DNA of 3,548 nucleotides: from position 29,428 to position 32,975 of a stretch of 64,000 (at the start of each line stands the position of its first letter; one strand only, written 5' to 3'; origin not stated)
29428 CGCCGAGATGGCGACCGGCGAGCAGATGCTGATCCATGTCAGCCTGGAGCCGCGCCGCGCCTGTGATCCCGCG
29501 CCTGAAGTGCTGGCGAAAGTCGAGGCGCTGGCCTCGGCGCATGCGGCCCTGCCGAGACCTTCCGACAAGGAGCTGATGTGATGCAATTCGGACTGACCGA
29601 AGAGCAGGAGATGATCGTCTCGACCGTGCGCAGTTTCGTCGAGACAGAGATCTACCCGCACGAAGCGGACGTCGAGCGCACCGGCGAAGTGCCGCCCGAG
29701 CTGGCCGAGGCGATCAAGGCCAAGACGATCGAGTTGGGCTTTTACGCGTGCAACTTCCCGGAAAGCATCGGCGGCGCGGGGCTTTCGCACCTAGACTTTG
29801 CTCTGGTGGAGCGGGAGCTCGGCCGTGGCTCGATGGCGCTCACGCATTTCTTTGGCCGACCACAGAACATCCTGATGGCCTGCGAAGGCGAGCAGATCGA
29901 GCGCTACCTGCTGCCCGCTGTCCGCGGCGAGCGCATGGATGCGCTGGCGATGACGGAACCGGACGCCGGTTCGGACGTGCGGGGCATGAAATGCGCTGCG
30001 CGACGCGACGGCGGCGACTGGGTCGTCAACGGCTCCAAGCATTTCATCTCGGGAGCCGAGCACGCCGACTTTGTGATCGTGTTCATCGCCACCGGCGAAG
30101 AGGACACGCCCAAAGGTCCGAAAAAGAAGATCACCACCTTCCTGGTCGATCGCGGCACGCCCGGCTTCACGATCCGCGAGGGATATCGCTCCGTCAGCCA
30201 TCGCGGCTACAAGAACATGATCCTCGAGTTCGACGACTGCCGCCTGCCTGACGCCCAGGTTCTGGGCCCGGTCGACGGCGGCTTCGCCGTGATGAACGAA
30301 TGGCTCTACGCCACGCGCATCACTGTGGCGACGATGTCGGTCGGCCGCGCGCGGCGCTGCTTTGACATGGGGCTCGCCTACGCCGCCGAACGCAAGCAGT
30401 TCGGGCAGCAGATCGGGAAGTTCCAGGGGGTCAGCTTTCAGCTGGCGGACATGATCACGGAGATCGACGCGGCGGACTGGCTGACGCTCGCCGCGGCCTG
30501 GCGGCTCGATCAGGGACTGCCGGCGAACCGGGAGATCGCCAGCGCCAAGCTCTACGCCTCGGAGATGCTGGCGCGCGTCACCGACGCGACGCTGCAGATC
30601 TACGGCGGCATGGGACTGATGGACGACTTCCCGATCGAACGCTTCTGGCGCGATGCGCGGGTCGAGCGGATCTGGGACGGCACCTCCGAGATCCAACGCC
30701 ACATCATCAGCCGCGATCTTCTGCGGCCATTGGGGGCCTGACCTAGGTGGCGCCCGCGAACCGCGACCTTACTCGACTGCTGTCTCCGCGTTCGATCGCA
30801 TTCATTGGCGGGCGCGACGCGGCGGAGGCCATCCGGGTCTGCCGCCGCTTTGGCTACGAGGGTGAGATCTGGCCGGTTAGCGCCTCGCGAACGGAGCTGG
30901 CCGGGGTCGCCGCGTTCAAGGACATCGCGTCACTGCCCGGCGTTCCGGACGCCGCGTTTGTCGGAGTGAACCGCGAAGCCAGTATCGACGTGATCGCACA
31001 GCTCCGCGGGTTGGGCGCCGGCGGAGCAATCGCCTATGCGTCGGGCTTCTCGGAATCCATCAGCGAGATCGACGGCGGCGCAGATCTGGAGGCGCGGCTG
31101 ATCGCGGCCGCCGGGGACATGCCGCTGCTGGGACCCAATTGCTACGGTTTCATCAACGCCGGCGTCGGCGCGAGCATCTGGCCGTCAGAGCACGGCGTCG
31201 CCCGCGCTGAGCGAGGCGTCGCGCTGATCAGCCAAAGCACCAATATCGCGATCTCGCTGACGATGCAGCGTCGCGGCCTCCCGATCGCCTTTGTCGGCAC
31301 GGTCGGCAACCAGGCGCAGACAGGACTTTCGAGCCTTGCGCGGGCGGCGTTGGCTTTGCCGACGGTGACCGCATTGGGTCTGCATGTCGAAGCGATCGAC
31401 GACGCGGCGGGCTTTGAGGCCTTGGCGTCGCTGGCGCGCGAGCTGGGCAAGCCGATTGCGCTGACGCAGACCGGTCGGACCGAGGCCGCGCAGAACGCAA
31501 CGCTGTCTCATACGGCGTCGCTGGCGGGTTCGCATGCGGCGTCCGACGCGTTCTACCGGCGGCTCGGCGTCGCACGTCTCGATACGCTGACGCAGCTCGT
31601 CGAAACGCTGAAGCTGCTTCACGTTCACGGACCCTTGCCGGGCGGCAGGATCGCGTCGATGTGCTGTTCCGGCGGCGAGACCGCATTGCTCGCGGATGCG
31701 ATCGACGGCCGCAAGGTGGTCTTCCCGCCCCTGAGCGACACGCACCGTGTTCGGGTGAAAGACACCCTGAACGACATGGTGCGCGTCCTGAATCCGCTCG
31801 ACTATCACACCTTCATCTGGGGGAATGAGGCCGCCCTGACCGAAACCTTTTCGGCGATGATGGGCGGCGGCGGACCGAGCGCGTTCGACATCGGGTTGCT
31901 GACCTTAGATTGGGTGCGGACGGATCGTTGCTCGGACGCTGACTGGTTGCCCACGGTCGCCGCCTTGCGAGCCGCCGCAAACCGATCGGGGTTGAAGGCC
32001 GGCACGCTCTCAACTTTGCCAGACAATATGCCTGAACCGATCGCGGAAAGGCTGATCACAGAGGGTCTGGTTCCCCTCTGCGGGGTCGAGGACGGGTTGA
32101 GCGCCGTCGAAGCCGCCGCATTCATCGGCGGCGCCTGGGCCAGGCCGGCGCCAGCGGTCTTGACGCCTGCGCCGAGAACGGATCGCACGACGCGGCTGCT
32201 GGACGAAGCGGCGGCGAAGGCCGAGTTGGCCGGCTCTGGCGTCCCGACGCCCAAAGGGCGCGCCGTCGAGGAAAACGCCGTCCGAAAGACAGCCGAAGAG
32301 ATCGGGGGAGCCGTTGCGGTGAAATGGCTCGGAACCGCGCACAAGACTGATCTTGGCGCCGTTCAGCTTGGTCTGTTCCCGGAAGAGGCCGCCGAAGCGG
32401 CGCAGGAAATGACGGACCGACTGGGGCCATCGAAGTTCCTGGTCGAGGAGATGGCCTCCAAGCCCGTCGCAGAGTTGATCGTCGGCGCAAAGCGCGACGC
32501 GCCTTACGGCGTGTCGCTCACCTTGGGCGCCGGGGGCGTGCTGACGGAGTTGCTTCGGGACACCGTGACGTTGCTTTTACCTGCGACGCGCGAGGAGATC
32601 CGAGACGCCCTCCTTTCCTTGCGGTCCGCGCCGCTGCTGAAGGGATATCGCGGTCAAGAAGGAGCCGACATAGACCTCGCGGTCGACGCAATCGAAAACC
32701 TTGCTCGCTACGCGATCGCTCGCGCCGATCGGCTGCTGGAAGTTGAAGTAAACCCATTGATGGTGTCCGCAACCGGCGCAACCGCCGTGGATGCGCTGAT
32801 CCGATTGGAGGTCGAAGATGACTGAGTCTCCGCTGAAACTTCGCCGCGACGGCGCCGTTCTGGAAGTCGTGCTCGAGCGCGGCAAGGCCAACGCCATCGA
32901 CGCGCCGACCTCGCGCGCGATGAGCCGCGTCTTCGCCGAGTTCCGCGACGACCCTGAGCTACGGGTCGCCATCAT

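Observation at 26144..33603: Carnitine/gamma-butyrobetaine-to-glycine-betaine catabolic operon with a dehydrogenase-thioesterase fusion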

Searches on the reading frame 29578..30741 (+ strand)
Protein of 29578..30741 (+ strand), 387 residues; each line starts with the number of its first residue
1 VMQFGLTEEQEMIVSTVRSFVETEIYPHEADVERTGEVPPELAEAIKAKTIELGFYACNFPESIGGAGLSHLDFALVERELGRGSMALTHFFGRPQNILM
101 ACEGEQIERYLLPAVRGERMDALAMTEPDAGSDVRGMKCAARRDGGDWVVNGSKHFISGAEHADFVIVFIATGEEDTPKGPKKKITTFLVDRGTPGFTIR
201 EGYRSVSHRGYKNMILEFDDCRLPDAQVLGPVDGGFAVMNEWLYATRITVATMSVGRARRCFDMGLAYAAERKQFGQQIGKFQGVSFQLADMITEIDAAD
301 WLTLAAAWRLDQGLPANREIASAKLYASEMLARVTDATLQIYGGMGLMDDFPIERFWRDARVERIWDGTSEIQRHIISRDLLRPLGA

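Call 9: search_protein_families(library=pfam, proteins=[window:29578-30741:+])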
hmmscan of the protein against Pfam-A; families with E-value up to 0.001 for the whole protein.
window:29578-30741:+ (387 aa): 4 families
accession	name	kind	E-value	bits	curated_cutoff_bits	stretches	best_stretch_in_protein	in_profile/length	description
PF00441.29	Acyl-CoA_dh_1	-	1.6e-48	165.1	22.4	1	234-381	2-149/150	Acyl-CoA dehydrogenase, C-terminal domain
PF02770.24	Acyl-CoA_dh_M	-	5e-26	91.1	33.3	1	122-221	1-97/97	Acyl-CoA dehydrogenase, middle domain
PF02771.21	Acyl-CoA_dh_N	-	1.5e-20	74.1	22.9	1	7-118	1-113/113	Acyl-CoA dehydrogenase, N-terminal domain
PF08028.16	Acyl-CoA_dh_2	-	3e-19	70.1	22.7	1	249-368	2-131/134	Acyl-CoA dehydrogenase, C-terminal domain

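Call 10: search_protein_families(library=ncbifam, proteins=[window:29578-30741:+])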
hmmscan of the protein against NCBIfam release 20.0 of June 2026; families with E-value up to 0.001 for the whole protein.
window:29578-30741:+ (387 aa): 24 families
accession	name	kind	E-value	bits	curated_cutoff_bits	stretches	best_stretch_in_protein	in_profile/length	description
NF042972.1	AcrlCoAredClosAcrC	equivalog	1.2e-85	287.5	640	1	2-382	1-377/378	acryloyl-CoA reductase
NF058590.1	AcCoDHFadEBacil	equivalog_domain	4.5e-63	213.7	600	1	6-383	21-412/586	acyl-CoA dehydrogenase FadE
NF045552.1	GlutCoADH_Des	equivalog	8.9e-63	212.8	470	1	2-382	1-380/387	glutaryl-CoA dehydrogenase Acd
NF042439.1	SulpropCoADesulf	equivalog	2.1e-62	211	600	1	17-382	4-371/379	3-sulfinopropanoyl-CoA desulfinase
NF053553.1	prodigi_MBC_PigA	equivalog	4.1e-61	207.2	500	1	2-381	1-379/381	prodigiosin MBC biosynthesis dehydrogenase PigA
NF008997.0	PRK12341.1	equivalog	2.2e-59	201.4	537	1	2-383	1-378/382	acyl-CoA dehydrogenase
NF045652.1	ProlPCPDhRedW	equivalog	2.8e-58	197.5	650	1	49-381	39-373/376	L-prolyl-[peptidyl-carrier protein] dehydrogenase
NF043006.1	CyhCrbnylCoADH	equivalog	1.1e-56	192.5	650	1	7-381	5-375/380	cyclohexane-1-carbonyl-CoA dehydrogenase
NF002885.1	PRK03354.1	equivalog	5.5e-53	180.3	540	1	2-383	1-375/378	crotonobetainyl-CoA dehydrogenase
TIGR03207.1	cyc_hxne_CoA_dh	equivalog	1.4e-52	178.7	575.35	1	6-380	1-370/372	cyclohexanecarboxyl-CoA dehydrogenase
NF052270.1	Staph_DH_FadE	equivalog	2.1e-42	145.3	600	1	64-381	78-393/400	acyl-CoA dehydrogenase FadE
NF049984.1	Rv1679_FadE16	equivalog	3.3e-23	82.5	600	1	28-371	15-355/371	Rv1679 family acyl-CoA dehydrogenase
NF037942.1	ac_ACP_DH_MbtN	equivalog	1.6e-22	79.8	700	1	113-377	103-361/376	mycobactin biosynthesis acyl-ACP dehydrogenase MbtN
TIGR03203.1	pimD_small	equivalog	6.9e-21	74.8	652.7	1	4-363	2-359/378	pimeloyl-CoA dehydrogenase small subunit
NF050027.1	acylCoADhIpdE2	equivalog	8.7e-19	68.1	450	1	248-358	182-287/311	acyl-CoA dehydrogenase IpdE2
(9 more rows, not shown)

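Call 50: search_solved_structures(query=window:29581-30741:+, show_alignments=3, max_evalue=1e-40)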
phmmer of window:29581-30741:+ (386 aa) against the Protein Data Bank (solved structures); distinct sequences matched with E-value up to 1e-40: 51.
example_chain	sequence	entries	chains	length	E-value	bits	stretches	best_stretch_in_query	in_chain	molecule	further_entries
1ukw_A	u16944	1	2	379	5.7e-67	229.8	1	2-381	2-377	acyl-CoA dehydrogenase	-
4iv6_A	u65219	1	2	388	1.8e-65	224.9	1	4-381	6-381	Acyl-CoA dehydrogenase FadE3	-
9w60_A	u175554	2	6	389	8e-65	222.8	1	1-381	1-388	Butyryl CoA dehydrogenase apo protein | Butyryl CoA Dehydrogenase with FAD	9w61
2vig_A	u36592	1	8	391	2.6e-64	221.1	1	5-383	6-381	SHORT-CHAIN SPECIFIC ACYL-COA DEHYDROGENASE,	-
7y0a_A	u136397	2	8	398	3.8e-64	220.6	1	5-383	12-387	Short-chain specific acyl-CoA dehydrogenase, mitochondrial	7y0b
5ol2_C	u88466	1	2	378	4.3e-64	220.4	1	9-382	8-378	Acyl-CoA dehydrogenase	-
8sgs_A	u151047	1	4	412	4.3e-64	220.4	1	5-383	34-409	Short-chain specific acyl-CoA dehydrogenase, mitochondrial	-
8i4p_A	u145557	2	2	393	7.3e-64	219.6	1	5-384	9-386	Acyl-CoA dehydrogenase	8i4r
7w0j_A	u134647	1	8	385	1.9e-63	218.3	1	5-382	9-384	Acyl-CoA dehydrogenase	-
6fah_C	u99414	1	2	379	3.6e-63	217.3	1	6-382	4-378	Caffeyl-CoA reductase-Etf complex subunit CarC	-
2dvl_A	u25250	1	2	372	7.5e-63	216.3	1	5-382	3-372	Acyl-CoA dehydrogenase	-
1jqi_A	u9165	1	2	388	8.2e-63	216.2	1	5-383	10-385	short chain acyl-CoA dehydrogenase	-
5lnx_A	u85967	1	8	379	4.3e-62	213.8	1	5-381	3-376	Acyl-CoA dehydrogenase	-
3pfd_A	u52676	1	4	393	4.5e-62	213.7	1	3-382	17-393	Acyl-CoA dehydrogenase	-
3mdd_A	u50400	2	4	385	1.4e-61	212.1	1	2-379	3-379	MEDIUM CHAIN ACYL-COA DEHYDROGENASE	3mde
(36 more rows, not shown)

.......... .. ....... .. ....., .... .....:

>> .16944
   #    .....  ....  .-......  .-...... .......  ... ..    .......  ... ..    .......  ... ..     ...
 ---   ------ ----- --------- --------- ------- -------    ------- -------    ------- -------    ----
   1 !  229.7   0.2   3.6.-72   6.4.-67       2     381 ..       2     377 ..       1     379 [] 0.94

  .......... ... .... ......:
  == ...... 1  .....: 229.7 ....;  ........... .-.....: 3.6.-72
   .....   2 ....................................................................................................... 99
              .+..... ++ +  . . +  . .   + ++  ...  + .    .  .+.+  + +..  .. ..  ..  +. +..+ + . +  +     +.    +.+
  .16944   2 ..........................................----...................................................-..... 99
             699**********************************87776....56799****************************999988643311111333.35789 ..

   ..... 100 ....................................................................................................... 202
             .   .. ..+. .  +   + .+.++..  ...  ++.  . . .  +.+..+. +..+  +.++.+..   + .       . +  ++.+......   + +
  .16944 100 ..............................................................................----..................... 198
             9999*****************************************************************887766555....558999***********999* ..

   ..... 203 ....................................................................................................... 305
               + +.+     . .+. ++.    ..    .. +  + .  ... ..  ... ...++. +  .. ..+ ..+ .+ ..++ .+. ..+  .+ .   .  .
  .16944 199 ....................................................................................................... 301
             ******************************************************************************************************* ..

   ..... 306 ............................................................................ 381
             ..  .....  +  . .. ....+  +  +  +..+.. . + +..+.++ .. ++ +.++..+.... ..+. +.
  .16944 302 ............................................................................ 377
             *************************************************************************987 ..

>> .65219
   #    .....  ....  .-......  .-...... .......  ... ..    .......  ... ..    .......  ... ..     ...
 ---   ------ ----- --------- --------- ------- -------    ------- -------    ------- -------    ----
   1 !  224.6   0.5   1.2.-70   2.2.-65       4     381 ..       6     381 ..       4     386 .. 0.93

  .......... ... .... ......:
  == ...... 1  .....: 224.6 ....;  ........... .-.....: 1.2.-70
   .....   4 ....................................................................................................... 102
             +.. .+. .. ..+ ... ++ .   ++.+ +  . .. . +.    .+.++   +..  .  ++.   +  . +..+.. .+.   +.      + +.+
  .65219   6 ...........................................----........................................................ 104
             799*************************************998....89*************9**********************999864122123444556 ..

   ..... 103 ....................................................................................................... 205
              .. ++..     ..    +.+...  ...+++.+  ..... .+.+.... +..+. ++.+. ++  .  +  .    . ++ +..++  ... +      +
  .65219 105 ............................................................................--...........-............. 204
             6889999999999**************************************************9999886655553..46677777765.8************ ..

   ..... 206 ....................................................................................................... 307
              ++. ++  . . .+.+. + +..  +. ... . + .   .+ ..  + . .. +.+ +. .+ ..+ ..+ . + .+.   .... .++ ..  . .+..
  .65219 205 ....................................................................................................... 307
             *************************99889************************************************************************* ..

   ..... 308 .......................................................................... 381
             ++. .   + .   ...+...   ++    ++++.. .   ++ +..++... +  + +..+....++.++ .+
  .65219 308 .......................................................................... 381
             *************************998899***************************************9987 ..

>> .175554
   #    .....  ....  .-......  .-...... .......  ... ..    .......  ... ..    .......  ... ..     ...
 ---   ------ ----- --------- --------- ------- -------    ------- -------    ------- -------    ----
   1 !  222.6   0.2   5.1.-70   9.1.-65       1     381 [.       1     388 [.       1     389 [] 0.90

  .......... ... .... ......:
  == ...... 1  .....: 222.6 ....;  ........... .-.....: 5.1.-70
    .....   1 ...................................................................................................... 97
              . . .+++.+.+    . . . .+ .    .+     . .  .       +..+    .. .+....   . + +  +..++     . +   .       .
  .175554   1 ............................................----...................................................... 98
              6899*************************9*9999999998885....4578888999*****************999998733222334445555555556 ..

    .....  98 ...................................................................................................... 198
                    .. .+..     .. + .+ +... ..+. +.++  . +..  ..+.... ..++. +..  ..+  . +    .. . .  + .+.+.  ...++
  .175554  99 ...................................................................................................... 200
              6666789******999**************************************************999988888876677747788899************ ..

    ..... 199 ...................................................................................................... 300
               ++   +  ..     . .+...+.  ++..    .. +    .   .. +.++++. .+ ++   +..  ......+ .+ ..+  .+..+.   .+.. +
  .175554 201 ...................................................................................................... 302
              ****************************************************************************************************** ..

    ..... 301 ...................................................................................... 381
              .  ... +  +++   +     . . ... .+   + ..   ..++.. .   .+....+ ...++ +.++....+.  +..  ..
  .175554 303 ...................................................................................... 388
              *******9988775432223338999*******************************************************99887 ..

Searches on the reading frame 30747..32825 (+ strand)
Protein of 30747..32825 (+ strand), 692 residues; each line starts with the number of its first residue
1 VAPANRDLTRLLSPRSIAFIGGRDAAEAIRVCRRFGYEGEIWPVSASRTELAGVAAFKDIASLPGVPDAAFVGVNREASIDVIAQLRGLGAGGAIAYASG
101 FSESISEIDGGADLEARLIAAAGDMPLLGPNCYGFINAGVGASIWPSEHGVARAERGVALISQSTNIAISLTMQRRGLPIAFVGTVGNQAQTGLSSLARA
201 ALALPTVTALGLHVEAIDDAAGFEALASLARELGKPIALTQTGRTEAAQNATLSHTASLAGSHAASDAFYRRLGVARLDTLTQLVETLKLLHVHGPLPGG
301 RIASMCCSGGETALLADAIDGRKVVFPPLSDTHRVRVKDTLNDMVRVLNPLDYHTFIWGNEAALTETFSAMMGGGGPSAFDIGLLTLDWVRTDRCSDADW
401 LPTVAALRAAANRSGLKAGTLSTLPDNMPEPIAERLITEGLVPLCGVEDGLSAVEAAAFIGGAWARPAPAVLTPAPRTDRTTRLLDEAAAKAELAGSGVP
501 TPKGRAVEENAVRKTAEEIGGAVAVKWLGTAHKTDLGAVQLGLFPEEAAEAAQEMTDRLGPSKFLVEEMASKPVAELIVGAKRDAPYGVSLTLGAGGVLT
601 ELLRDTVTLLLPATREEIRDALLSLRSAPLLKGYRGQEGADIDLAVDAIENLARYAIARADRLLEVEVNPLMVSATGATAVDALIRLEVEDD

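Call 9: search_protein_families(library=pfam, proteins=[window:30747-32825:+])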
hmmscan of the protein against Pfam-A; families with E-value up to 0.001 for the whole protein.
window:30747-32825:+ (692 aa): 3 families
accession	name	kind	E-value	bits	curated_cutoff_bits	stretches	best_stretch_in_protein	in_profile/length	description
PF13549.11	ATP-grasp_5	-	1.2e-38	133.1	27.6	1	481-687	6-221/221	ATP-grasp domain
PF13607.11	Succ_CoA_lig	-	1.3e-25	90.2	27.4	1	157-291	3-138/138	Succinyl-CoA ligase like flavodoxin domain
PF13380.12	CoA_binding_2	-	5.5e-12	46.6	22.8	1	15-137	1-115/116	CoA binding domain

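Call 10: search_protein_families(library=ncbifam, proteins=[window:30747-32825:+])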
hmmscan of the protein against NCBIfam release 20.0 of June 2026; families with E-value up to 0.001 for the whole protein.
window:30747-32825:+ (692 aa): 4 families
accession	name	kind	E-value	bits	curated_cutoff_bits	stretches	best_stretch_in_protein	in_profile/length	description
NF045494.1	AcCoALig_Archglob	equivalog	4.6e-52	177.3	1200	2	6-357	216-567/665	acetate--CoA ligase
NF045492.1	HydPropCoALig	equivalog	6.5e-49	166.9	1300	2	3-352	243-599/700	3-hydroxypropionate--CoA ligase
NF045493.1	HydDutCoALig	equivalog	1.2e-46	159.6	1300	2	10-331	5-332/698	4-hydroxybutyrate--CoA ligase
TIGR02717.1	AcCoA-syn-alpha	equivalog_domain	2.5e-46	158.3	567.15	1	8-353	1-349/447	acetate--CoA ligase alpha subunit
